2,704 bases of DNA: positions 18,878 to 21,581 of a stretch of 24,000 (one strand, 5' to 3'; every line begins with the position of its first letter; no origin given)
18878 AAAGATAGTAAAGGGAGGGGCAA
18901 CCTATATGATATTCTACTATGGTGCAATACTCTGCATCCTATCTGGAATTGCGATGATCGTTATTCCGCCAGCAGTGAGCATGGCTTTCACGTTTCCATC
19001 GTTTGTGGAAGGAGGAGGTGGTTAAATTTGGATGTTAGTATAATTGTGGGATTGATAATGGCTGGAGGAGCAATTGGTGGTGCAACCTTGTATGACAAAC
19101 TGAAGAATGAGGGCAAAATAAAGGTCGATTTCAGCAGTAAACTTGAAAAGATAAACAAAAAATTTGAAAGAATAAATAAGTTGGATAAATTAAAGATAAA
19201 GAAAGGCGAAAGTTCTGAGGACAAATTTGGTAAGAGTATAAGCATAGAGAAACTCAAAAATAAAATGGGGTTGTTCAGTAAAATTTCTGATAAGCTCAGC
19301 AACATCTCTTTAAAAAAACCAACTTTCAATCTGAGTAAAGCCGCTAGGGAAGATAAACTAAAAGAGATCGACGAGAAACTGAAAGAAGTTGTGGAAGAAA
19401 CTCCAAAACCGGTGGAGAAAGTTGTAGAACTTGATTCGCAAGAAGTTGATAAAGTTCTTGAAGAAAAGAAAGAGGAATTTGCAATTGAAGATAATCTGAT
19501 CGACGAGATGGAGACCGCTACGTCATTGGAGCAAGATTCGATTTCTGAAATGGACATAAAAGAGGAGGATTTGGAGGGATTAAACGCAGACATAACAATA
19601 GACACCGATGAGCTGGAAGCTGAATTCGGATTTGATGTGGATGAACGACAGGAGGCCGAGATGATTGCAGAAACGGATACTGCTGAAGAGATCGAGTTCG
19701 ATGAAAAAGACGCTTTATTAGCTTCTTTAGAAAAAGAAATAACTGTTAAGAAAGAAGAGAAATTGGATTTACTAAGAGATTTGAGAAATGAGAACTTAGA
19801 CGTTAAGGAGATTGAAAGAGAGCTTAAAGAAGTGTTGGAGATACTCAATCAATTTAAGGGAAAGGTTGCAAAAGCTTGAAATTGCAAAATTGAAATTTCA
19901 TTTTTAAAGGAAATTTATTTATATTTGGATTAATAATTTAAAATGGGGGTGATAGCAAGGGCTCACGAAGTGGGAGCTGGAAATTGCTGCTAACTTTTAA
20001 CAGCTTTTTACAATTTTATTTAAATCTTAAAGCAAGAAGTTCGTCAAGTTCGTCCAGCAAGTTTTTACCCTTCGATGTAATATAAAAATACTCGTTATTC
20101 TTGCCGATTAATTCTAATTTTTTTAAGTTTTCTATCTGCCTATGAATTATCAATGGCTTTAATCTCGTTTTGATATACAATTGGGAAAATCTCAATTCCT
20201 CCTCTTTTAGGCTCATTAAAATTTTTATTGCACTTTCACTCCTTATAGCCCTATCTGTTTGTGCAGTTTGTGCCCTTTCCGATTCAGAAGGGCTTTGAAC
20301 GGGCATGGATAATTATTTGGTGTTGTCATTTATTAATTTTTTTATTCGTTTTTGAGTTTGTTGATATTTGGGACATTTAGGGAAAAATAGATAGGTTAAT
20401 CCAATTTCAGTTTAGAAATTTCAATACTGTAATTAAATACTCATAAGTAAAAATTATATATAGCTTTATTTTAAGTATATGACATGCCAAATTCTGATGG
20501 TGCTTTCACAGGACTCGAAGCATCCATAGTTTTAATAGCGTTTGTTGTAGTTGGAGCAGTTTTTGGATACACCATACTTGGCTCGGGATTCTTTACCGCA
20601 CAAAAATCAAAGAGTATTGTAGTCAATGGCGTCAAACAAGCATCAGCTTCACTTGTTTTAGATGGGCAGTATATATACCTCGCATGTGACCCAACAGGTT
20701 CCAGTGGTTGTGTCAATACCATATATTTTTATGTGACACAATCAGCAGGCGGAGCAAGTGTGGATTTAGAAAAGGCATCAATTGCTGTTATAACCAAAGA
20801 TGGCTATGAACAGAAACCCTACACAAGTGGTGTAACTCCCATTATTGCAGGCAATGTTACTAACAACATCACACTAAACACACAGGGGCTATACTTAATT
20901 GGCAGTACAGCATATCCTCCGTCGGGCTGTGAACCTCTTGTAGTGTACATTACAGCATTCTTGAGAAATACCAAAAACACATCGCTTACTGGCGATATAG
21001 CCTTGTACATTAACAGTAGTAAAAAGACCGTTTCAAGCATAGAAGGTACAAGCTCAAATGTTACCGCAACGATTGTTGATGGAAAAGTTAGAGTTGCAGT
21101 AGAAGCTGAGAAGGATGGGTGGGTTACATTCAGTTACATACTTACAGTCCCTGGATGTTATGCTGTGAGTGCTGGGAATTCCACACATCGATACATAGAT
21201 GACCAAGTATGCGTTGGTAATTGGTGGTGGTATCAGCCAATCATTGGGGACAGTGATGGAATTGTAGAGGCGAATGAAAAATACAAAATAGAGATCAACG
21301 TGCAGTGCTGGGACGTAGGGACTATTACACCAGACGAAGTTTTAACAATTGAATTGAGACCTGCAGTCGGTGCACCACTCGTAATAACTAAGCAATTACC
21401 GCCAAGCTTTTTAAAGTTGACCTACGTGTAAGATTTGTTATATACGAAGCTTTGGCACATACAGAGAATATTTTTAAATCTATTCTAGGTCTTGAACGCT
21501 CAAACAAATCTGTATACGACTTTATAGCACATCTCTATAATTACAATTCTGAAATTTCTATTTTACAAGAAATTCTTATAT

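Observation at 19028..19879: Uncharacterised membrane-anchored, charge-segregated coiled-coil protein translationally coupled to flaJ (FlaX-like architecture)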

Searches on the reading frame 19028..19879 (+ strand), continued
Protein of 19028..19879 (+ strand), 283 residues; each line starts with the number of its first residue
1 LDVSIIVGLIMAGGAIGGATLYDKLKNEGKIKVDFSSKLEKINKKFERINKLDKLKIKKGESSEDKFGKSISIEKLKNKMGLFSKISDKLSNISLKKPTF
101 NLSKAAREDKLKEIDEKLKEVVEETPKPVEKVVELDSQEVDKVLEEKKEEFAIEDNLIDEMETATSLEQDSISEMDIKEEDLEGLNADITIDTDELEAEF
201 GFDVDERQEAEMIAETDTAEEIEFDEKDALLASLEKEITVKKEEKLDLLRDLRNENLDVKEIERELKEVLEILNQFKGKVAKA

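Call 49: list_cluster_members(proteins=[P0036, P0037, P0039, P0041, P0042, P0043, P0045, P0053, P0064, P0060])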
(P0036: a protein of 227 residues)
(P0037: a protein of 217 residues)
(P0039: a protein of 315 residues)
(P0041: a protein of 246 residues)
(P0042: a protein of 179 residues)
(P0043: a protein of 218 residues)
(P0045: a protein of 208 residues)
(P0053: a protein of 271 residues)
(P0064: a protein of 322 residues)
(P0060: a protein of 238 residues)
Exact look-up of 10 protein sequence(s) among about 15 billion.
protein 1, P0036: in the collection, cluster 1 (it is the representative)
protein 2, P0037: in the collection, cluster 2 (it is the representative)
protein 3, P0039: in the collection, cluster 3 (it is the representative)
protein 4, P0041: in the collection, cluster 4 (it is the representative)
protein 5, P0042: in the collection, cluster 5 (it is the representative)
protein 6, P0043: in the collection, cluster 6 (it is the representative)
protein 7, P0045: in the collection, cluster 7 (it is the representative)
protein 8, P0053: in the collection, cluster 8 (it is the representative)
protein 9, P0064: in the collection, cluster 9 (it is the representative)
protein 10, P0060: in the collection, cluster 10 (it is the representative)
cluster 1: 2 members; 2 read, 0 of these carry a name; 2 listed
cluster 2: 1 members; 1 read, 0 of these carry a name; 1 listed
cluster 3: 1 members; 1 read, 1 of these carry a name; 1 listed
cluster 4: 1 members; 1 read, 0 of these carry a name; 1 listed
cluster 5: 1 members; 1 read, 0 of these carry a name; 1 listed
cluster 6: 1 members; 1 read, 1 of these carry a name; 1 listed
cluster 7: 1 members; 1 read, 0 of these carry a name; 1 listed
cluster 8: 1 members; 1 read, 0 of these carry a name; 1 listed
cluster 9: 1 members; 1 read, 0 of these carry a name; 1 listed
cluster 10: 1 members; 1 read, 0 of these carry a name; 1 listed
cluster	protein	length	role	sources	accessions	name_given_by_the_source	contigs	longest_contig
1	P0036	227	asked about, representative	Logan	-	-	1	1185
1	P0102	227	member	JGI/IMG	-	-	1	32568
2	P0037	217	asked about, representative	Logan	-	-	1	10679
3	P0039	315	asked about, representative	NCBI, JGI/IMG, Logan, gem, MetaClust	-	\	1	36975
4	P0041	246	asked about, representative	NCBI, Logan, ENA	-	-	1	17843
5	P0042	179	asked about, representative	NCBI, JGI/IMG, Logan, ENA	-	-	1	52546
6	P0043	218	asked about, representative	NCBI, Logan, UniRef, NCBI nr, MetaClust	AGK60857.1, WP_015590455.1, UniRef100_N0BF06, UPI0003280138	hypothetical protein Asulf_00849 [Archaeoglobus sulfaticallidus PM70-1] | Uncharacterized protein n=1 Tax=Archaeoglobus sulfaticallidus PM70-1 TaxID=387631 ... | hypothetical protein [Archaeoglobus sulfaticallidus]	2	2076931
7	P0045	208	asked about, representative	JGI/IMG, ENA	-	-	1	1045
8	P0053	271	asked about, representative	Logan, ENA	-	-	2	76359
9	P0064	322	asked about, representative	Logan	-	-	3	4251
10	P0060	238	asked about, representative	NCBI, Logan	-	-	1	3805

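Call 57: search_protein_families(library=ncbifam, proteins=[L001:10618-11226:+, L010:7186-7827:+], max_evalue=0.01)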
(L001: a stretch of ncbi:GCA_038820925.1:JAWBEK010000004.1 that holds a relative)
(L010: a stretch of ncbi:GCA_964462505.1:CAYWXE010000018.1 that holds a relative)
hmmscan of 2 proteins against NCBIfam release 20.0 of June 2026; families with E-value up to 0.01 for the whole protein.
L001:10618-11226:+ (202 aa): 0 families

L010:7186-7827:+ (213 aa): 0 families

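Call 78: fold_search(model_id=the predicted structure, library=pdb)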
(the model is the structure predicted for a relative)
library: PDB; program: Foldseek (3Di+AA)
matches with E <= 10: 0; with E <= 0.001: 0
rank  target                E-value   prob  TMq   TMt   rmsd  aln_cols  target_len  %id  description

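Call 81: predict_structure(alignment_id=A7)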
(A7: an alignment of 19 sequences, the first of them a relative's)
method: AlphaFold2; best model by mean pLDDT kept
length: 206 residues; sequences in the alignment: 19
mean_pLDDT: 62.9   pTM: 0.19
mean pLDDT of the five models: 62.9, 61.1, 57.3, 56.2, 53.0
residues with pLDDT >= 90: 14; 70-90: 68; 50-70: 59; < 50: 65
segments of 3 or more residues with pLDDT < 50: 30-35, 65-74, 100-123, 125-148
pLDDT, mean of each block of 10 residues (from residue 1): 85 88 59 50 68 80 51 50 56 58 39 42 44 36 43 75 88 79 70 87 81
secondary structure, 60 per line:
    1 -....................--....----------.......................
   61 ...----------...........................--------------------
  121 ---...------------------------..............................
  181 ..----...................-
elements in order: H2-21 H24-27 H38-63 H74-100 H151-182 H187-205

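Call 86: fold_search(model_id=the predicted structure, library=pdb)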
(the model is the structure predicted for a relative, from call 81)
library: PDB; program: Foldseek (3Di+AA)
matches with E <= 10: 0; with E <= 0.001: 0
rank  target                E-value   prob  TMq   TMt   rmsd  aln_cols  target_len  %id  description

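Call 88: find_encoding_contigs(protein=P0055, flank=9000, max_places=1)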
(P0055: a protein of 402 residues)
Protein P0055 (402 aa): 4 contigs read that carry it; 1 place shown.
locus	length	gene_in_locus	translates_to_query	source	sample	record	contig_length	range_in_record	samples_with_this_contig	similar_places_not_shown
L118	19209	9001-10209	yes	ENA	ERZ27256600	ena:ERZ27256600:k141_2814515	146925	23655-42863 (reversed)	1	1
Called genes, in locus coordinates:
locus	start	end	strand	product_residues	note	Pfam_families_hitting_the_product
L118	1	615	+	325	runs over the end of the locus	-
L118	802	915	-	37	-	-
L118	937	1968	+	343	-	PF24714:TOR1L1_N (faint), PF13646:HEAT_2, PF03130:HEAT_PBS (weak), PF13646:HEAT_2, PF01602:Adaptin_N (weak), PF03130:HEAT_PBS (weak), PF12717:Cnd1 (weak), PF13646:HEAT_2, +6 more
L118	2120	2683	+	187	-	PF01917:Flagellin_arch-type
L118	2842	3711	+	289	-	-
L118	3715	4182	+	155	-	PF01917:Flagellin_arch-type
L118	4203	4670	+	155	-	-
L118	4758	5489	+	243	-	PF05625:PAXNEB (faint), PF06745:ATPase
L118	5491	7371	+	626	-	PF00437:T2SSE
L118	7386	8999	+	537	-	PF00482:T2SSF (weak)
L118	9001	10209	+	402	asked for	-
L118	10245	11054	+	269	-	PF04283:CheF-arch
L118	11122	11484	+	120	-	PF00072:Response_reg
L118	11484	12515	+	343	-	PF00072:Response_reg, PF01339:CheB_methylest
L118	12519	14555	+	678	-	PF01627:Hpt, PF07194:P2, PF02895:H-kinase_dim, PF02518:HATPase_c, PF01584:CheW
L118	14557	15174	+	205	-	PF04509:CheC, PF13690:CheX (faint), PF04509:CheC (weak)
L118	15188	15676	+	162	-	PF03975:CheD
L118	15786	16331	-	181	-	PF01862:PvlArgDC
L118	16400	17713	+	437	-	PF00988:CPSase_sm_chain, PF00117:GATase, PF07722:Peptidase_C26 (weak)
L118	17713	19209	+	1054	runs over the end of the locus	PF25596:CPSase_L_D1, PF02786:CPSase_L_D2, PF02787:CPSase_L_D3, PF25596:CPSase_L_D1, PF02786:CPSase_L_D2, PF02222:ATP-grasp, PF07478:Dala_Dala_lig_C (weak), PF02142:MGS, +2 more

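Call 89: find_encoding_contigs(protein=P0059, flank=9000, max_places=1)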
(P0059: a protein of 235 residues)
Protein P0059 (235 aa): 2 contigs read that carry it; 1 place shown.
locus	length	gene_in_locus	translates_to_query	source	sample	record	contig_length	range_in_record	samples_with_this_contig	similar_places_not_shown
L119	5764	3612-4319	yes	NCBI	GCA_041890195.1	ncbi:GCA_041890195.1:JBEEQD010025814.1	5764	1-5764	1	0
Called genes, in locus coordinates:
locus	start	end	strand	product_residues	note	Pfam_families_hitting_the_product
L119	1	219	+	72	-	?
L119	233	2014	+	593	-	PF00437:T2SSE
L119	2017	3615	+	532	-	PF00482:T2SSF (faint)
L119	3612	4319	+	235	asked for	-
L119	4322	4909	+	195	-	-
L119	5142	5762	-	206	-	?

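Call 90: find_encoding_contigs(protein=P0062, flank=9000, max_places=1)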
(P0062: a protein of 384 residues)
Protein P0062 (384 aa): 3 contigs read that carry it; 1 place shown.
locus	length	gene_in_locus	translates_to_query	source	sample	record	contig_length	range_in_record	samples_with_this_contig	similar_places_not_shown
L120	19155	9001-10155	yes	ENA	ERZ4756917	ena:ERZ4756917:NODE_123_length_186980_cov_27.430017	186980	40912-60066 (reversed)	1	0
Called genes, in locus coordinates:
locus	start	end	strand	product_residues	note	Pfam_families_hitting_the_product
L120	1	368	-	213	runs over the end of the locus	PF13489:Methyltransf_23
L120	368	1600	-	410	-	PF13439:Glyco_transf_4, PF13579:Glyco_trans_4_4, PF13477:Glyco_trans_4_2 (weak), PF20706:GT4-conflict (faint), PF00534:Glycos_transf_1, PF13692:Glyco_trans_1_4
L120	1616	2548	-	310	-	PF00535:Glycos_transf_2, PF26629:GT2_TM_C (weak)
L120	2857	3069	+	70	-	-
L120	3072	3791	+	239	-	-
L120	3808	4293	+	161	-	PF01917:Flagellin_arch-type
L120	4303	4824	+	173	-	PF01917:Flagellin_arch-type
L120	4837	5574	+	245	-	PF05625:PAXNEB (weak), PF06745:ATPase, PF23442:DUF7125 (faint)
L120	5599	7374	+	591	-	PF00437:T2SSE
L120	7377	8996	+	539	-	-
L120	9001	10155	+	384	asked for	-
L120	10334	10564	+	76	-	-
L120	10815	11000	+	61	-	-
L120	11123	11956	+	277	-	-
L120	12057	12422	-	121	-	PF01903:CbiX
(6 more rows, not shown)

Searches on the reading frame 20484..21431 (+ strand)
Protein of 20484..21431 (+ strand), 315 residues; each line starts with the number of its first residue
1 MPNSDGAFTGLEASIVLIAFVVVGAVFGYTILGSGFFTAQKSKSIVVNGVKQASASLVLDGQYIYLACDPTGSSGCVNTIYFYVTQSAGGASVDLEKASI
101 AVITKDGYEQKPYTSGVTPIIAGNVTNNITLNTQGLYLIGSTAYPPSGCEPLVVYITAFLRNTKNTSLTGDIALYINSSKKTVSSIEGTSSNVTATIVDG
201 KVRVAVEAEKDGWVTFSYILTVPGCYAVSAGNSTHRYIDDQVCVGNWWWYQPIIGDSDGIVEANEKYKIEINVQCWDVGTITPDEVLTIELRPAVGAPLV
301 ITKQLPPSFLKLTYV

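Call 3: search_protein_families(library=pfam, proteins=[window:20484-21431:+], max_evalue=1)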
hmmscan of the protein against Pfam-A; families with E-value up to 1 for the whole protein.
window:20484-21431:+ (315 aa): 4 families
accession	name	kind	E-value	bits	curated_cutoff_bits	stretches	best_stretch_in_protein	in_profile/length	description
PF01917.21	Arch_flagellin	-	4.2e-28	99.2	29.5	1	7-302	1-161/162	Archaebacterial flagellin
PF00630.25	Filamin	-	0.12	13.6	26.9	1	162-229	31-79/93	Filamin/ABP280 repeat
PF15534.11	Ntox35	-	0.23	12.6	23.6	1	176-204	45-73/78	Bacterial toxin 35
PF11772.13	EpuA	-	0.49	10.5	27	1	15-35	6-26/46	DNA-directed RNA polymerase subunit beta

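Call 57: search_protein_families(library=ncbifam, proteins=[window:20484-21431:+], max_evalue=0.01)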
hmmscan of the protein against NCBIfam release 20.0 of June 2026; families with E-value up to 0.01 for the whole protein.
window:20484-21431:+ (315 aa): 1 family
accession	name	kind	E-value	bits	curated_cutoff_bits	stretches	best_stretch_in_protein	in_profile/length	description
NF006325.0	PRK08541.1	subfamily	5.8e-07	29.6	210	1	9-130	12-128/221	flagellin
